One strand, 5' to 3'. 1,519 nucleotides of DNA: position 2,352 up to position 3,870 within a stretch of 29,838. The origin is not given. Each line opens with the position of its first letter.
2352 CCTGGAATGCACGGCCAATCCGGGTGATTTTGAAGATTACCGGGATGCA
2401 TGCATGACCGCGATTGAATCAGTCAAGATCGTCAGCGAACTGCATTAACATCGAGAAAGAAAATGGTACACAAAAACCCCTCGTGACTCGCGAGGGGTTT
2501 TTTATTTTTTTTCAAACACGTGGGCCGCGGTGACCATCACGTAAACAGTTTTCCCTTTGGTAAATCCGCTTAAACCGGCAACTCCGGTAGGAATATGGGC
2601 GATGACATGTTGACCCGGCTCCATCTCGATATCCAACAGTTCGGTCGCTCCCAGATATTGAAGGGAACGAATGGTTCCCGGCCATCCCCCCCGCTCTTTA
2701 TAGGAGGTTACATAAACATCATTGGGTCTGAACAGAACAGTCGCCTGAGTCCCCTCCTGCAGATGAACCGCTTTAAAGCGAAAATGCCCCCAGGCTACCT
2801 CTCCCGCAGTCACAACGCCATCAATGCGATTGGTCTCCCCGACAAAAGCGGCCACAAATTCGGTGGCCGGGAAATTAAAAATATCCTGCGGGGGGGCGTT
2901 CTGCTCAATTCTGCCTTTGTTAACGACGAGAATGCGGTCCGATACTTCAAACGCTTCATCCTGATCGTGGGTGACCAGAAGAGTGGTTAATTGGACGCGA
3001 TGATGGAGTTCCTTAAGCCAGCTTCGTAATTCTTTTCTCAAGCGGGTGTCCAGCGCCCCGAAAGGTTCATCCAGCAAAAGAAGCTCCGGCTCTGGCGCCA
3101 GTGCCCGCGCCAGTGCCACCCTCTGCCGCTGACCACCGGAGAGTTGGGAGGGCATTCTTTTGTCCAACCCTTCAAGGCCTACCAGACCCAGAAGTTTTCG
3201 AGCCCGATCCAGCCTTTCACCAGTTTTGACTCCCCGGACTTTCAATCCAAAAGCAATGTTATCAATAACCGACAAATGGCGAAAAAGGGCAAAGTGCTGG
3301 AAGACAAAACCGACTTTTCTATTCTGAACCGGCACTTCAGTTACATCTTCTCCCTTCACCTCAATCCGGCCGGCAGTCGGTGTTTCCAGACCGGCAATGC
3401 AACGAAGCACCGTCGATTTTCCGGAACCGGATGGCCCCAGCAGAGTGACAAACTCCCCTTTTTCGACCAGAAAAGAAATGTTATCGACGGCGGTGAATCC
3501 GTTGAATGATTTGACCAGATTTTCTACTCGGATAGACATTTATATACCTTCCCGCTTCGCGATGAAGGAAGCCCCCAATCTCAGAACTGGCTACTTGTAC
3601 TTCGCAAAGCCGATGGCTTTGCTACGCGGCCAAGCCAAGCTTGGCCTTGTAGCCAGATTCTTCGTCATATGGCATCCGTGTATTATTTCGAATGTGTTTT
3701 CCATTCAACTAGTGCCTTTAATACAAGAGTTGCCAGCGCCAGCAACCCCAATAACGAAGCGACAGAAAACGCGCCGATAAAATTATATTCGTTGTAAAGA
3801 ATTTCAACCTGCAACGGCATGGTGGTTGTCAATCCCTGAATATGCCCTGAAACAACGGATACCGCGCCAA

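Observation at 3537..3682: Family element fills the cysW-cysA intra-operon spacer and supplies the cysA Shine-Dalgarno within a potential SD-sequestering stem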

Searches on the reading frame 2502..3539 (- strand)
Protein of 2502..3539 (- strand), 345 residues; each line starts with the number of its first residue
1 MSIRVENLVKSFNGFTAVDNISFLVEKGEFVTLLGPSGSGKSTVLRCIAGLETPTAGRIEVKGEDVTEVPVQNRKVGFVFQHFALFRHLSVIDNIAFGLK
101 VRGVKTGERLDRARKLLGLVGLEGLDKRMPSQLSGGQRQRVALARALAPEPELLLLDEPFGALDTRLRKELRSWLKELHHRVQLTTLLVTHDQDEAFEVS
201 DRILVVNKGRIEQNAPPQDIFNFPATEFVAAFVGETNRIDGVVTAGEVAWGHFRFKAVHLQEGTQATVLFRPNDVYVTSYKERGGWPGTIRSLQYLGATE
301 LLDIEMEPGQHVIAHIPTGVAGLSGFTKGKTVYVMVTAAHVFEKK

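Call 7: search_protein_families(library=pfam, proteins=[window:2502-3539:-])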
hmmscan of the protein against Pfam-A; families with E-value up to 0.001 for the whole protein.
window:2502-3539:- (345 aa): 6 families
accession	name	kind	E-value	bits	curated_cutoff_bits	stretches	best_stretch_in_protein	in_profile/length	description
PF00005.33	ABC_tran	-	1.7e-37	129.5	25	1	19-160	2-136/137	ABC transporter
PF13304.12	AAA_21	-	6e-10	40.1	27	1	104-192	220-299/304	AAA domain, putative AbiEii toxin, Type IV TA system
PF02463.25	SMC_N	-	8.4e-07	29.1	40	1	27-207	23-212/220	RecF/RecN/SMC N terminal domain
PF08402.16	TOBE_2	-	4.8e-05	23.8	21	1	271-341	4-73/76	TOBE domain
PF13191.12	AAA_16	-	0.00083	20.3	32.6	0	28-71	24-66/167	AAA ATPase domain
PF03459.23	TOBE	-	0.00086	19.9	22.3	0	286-341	7-62/64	TOBE domain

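Call 12: find_encoding_contigs(protein=window:2502-3539:-, flank=10000, max_places=10)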
Protein window:2502-3539:- (345 aa): 1 contig read that carries it; 1 place shown.
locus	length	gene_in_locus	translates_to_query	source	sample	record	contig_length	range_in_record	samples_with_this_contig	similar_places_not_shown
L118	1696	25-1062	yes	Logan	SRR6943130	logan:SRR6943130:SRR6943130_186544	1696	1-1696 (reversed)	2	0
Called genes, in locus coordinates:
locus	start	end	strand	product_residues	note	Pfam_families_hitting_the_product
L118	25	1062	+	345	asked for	PF02463:SMC_N (faint), PF00005:ABC_tran, PF13304:AAA_21 (weak)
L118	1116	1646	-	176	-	-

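Call 13: find_homologous_proteins(query=window:2502-3539:-, max_evalue=1e-40)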
Query window:2502-3539:- (345 aa): 7997 proteins with E <= 1e-40 among 8000 candidates; the best 120 are listed.
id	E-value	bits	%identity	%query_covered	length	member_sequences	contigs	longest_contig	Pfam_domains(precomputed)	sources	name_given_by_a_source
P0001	8.7e-208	707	92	100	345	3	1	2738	PF00005.34,PF02463.26,PF13304.13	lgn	-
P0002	7.4e-189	645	83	99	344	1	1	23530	PF08402.17,PF00005.34,PF02463.26,PF13304.13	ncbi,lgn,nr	ncbi:MAG: ABC transporter ATP-binding protein [Deltaproteobacteria bacterium]|nr:ABC transporter ATP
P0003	2.2e-186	637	82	99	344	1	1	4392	PF00005.34,PF02463.26,PF13304.13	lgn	-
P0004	4.5e-185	633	82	100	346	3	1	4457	PF08402.17,PF00005.34,PF02463.26,PF13304.13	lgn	-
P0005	9.1e-184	628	82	99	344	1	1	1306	PF00005.34,PF02463.26,PF13304.13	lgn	-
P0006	2.9e-180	617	80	99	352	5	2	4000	PF00005.34,PF02463.26,PF13304.13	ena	-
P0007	1.6e-164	565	74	100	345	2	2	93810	PF08402.17,PF00005.34,PF02463.26,PF13304.13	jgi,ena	-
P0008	2.8e-163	561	73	100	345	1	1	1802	PF08402.17,PF12857.14,PF00005.34,PF02463.26,PF13304.13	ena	-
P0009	3.6e-163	561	72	100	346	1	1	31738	PF08402.17,PF12857.14,PF00005.34,PF02463.26,PF13304.13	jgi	jgi:sulfate/thiosulfate transport system ATP-binding protein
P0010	5.2e-162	557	73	99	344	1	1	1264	PF00005.34,PF02463.26,PF13304.13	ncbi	-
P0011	6.6e-161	553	72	100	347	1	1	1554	PF08402.17,PF00005.34,PF02463.26,PF13304.13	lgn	-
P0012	2.1e-159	548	71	99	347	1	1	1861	PF08402.17,PF00005.34,PF13304.13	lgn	-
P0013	3.1e-159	548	72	100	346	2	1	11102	PF00005.34,PF02463.26,PF13304.13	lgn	-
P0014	8.1e-159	546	72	100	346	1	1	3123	PF08402.17,PF00005.34,PF02463.26,PF13304.13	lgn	-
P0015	6.0e-158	543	73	99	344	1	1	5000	PF08402.17,PF00005.34,PF13304.13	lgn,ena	-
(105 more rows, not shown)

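Call 14: find_encoding_contigs(protein=P0002, flank=10000, max_places=3)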
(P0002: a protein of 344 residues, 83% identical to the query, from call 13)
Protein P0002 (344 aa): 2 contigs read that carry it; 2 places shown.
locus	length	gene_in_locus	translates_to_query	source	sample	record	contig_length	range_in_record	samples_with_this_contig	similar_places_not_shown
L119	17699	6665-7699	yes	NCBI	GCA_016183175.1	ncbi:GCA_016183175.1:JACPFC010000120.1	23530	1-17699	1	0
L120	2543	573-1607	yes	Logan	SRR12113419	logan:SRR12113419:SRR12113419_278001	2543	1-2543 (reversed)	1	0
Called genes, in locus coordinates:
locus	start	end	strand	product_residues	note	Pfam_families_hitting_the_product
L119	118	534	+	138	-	-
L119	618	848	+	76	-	-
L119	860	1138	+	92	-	PF05016:ParE_toxin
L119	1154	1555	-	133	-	PF01850:PIN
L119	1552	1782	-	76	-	-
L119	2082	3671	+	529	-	PF00155:Aminotran_1_2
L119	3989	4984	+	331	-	PF13343:SBP_bac_6 (faint), PF13531:SBP_bac_11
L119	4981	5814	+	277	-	PF00528:BPD_transp_1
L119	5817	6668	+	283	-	PF00528:BPD_transp_1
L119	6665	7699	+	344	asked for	PF02463:SMC_N (faint), PF00005:ABC_tran, PF13304:AAA_21 (weak), PF08402:TOBE_2 (weak)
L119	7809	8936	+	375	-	PF07396:Porin_O_P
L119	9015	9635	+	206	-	PF01865:PhoU_div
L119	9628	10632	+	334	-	PF01384:PHO4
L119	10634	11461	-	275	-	PF00912:Transgly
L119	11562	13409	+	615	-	PF00069:Pkinase, PF07714:PK_Tyr_Ser-Thr, PF08308:PEGA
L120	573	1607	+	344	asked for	PF02463:SMC_N (faint), PF00005:ABC_tran, PF13304:AAA_21 (weak), PF08402:TOBE_2 (weak)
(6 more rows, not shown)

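Call 15: find_encoding_contigs(protein=P0001, flank=10000, max_places=3)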
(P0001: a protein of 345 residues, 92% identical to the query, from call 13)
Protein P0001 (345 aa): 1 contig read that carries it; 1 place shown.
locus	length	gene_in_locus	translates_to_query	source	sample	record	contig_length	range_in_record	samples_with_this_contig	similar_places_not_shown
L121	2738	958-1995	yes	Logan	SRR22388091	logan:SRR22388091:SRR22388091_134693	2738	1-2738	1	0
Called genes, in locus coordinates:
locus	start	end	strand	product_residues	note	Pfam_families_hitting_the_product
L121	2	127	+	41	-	?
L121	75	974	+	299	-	PF00528:BPD_transp_1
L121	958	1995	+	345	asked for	PF02463:SMC_N (faint), PF00005:ABC_tran, PF13304:AAA_21 (weak)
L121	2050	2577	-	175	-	-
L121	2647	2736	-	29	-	?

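Call 16: find_encoding_contigs(protein=P0007, flank=10000, max_places=3)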
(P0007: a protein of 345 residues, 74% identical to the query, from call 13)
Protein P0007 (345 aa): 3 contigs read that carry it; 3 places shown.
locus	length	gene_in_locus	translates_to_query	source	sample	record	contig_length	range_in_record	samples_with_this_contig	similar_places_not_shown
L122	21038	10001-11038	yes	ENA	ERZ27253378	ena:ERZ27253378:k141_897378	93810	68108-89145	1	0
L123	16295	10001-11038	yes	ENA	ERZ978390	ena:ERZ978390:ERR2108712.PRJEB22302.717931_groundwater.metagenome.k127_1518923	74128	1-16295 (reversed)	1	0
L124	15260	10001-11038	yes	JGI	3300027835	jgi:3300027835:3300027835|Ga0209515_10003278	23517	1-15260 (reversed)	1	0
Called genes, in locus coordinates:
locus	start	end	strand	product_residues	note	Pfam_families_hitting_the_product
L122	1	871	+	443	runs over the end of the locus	PF02321:OEP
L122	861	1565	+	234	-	PF25917:BSH_RND, PF25973:BSH_CzcB, PF25984:BSH_YknX (faint), PF25954:Beta-barrel_RND_2 (faint)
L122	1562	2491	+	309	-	PF00005:ABC_tran, PF13304:AAA_21 (weak), PF13732:DrrA1-3_C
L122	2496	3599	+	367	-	PF12679:ABC2_membrane_2, PF12698:ABC2_membrane_3, PF01061:ABC2_membrane, PF12730:ABC2_membrane_4 (weak)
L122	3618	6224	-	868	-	PF00332:Glyco_hydro_17, PF00535:Glycos_transf_2, PF13506:Glyco_transf_21, PF13641:Glyco_tranf_2_3, PF13632:Glyco_trans_2_3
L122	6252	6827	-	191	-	PF02245:Pur_DNA_glyco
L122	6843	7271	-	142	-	-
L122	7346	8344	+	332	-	PF01547:SBP_bac_1, PF13531:SBP_bac_11, PF13343:SBP_bac_6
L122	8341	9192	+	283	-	PF00528:BPD_transp_1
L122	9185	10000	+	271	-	PF00528:BPD_transp_1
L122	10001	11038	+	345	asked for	PF02463:SMC_N (faint), PF00005:ABC_tran, PF13304:AAA_21 (faint), PF08402:TOBE_2 (faint)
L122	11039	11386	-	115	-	PF02452:PemK_toxin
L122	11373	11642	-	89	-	-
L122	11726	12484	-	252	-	-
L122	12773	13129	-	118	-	PF01381:HTH_3 (weak)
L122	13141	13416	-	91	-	-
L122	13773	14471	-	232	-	PF00072:Response_reg, PF00486:Trans_reg_C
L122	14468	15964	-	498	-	PF13493:DUF4118, PF13492:GAF_3, PF00512:HisKA, PF02518:HATPase_c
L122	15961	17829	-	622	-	PF13520:AA_permease_2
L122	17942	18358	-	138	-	PF13622:4HBT_3, PF03061:4HBT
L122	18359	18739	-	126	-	PF12680:SnoaL_2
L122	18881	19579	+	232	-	PF03006:HlyIII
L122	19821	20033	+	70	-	PF18929:DUF5678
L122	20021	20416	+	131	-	-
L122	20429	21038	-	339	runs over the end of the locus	PF01988:VIT1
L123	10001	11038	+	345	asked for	PF02463:SMC_N (faint), PF00005:ABC_tran, PF13304:AAA_21 (faint), PF08402:TOBE_2 (faint)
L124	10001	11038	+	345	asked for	PF02463:SMC_N (faint), PF00005:ABC_tran, PF13304:AAA_21 (faint), PF08402:TOBE_2 (faint)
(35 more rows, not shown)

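Call 68: search_protein_families(library=ncbifam, proteins=[window:2502-3539:-], max_evalue=0.00001)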
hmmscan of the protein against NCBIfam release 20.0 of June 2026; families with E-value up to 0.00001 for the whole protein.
window:2502-3539:- (345 aa): 188 families (the best 25 are shown)
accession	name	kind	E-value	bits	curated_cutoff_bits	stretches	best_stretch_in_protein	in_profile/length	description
TIGR03265.1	PhnT2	equivalog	1.7e-105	353.2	457.7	1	3-340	5-348/353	putative 2-aminoethylphosphonate ABC transporter ATP-binding protein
TIGR00968.1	3a0106s01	subfamily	5e-102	340.5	342.75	1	3-238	1-236/237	sulfate ABC transporter ATP-binding protein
NF008105.0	PRK10851.1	equivalog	2e-98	329.4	502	1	1-281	1-286/362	sulfate/thiosulfate ABC transporter ATP-binding protein CysA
NF006987.0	PRK09452.1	equivalog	4.3e-94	315.3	482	1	3-314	18-341/378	spermidine/putrescine ABC transporter ATP-binding protein PotA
NF043075.1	MMSYN1_0197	equivalog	2.4e-91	306.2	550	1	3-314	3-316/341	spermidine/putrescine ABC transporter ATP-binding protein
TIGR01187.1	potA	subfamily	6.7e-89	298.2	355.6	1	33-314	1-295/325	polyamine ABC transporter ATP-binding protein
NF008513.0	PRK11432.1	equivalog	8.3e-88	294.6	496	1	4-300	8-307/351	ferric ABC transporter ATP-binding protein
NF008653.0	PRK11650.1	subfamily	2e-82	277.1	432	1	2-342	3-347/357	sn-glycerol-3-phosphate ABC transporter ATP-binding protein UgpC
NF040933.2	ABC_arch_GlcV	equivalog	8.5e-81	271.6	450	1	2-281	2-292/357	glucose ABC transporter ATP-binding protein GlcV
NF040840.2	tungstate_WtpC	equivalog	1e-78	265.1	440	1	3-340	2-345/347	tungstate ABC transporter ATP-binding protein WtpC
NF008621.0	PRK11607.1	equivalog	1.9e-75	254.1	613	1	4-245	21-262/377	putrescine ABC transporter ATP-binding subunit PotG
TIGR03258.1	PhnT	equivalog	8.7e-73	245.4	499.15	1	3-306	9-323/359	2-aminoethylphosphonate ABC transport system ATP-binding subunit PhnT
TIGR01186.1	proV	subfamily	2e-71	241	326.6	1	16-249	7-245/363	betaine/proline/choline family ABC transporter ATP-binding protein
NF008233.0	PRK11000.1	equivalog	2.2e-69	234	568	1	2-236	3-237/369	maltose/maltodextrin ABC transporter ATP-binding protein MalK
TIGR03415.1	ABC_choXWV_ATP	equivalog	8.9e-62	209.2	483.75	1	17-249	39-280/382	choline ABC transporter ATP-binding protein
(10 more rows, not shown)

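Call 76: list_cluster_members(proteins=[P0001, P0003, P0004, P0005, P0006, P0371])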
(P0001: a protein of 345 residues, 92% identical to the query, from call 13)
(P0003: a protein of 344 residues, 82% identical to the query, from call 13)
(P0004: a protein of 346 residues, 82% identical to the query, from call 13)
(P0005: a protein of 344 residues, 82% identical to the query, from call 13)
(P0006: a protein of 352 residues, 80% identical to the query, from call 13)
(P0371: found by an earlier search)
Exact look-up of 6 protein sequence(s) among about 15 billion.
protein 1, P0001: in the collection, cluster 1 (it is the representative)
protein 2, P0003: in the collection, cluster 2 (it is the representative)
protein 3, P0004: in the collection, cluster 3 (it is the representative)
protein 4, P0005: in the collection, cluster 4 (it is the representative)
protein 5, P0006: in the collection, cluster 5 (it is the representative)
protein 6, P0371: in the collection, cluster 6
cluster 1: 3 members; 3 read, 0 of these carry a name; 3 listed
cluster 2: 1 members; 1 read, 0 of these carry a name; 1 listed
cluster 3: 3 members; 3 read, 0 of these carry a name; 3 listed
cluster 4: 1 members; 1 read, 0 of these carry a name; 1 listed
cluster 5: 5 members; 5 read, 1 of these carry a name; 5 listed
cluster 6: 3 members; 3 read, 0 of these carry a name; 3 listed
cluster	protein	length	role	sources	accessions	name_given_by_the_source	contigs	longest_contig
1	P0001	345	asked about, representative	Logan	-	-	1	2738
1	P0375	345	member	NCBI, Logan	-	-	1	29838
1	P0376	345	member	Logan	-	-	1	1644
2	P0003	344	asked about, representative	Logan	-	-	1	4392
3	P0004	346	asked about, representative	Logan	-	-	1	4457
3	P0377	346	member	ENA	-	-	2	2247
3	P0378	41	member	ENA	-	-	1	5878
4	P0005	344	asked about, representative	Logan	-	-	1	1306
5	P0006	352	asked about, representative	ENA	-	-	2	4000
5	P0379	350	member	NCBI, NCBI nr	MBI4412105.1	MAG: ABC transporter ATP-binding protein [Deltaproteobacteria bacterium] | ABC transporter ATP-binding protein [Deltaproteobacteria bacterium]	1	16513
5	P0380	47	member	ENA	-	-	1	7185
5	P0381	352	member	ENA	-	-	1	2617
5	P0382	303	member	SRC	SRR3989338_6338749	-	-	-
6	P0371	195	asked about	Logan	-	-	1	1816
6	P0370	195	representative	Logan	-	-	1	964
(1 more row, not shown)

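Call 77: find_encoding_contigs(protein=P0376, flank=3000, max_places=5)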
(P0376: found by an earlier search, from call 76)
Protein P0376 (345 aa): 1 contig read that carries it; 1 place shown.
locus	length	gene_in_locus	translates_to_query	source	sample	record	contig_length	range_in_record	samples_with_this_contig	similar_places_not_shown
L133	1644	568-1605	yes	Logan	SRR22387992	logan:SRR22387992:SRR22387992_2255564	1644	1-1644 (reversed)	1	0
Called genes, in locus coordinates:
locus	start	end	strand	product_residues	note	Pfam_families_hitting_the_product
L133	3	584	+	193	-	?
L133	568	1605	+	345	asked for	PF02463:SMC_N (faint), PF00005:ABC_tran, PF13304:AAA_21 (weak)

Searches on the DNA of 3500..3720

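Call 38: search_rna_families(source=window, start=3500, end=3720, threshold=evalue, max_evalue=10)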
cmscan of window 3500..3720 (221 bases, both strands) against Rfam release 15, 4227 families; matches with E-value up to 10: 6.
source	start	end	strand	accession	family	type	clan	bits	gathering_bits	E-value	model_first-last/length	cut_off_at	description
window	3592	3648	-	RF01405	STnc490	Gene; sRNA;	-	16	56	0.42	1-124/124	no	STnc490 Hfq binding RNA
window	3628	3675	+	RF01795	FourU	Cis-reg; thermoregulator;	-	14.7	60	1.7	1-65/65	no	FourU thermometer RNA element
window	3578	3655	-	RF03168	c-di-GMP-I-UAU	Cis-reg; riboswitch;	CL00126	13.8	65.9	1.7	1-81/81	no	c-di-GMP-I-UAU riboswitch aptamer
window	3620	3654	+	RF03498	mir-3145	Gene; miRNA;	-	13.6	98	7.1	1-84/84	no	mir-3145 microRNA precursor family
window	3683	3720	-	RF01493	rli37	Gene; sRNA;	-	10.4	90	7.5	209-247/247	5'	Listeria sRNA rli37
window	3643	3660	-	RF02087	Yar_3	Gene; lncRNA;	-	8.3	50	7.6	1-67/67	no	Yellow-achaete intergenic RNA conserved region 3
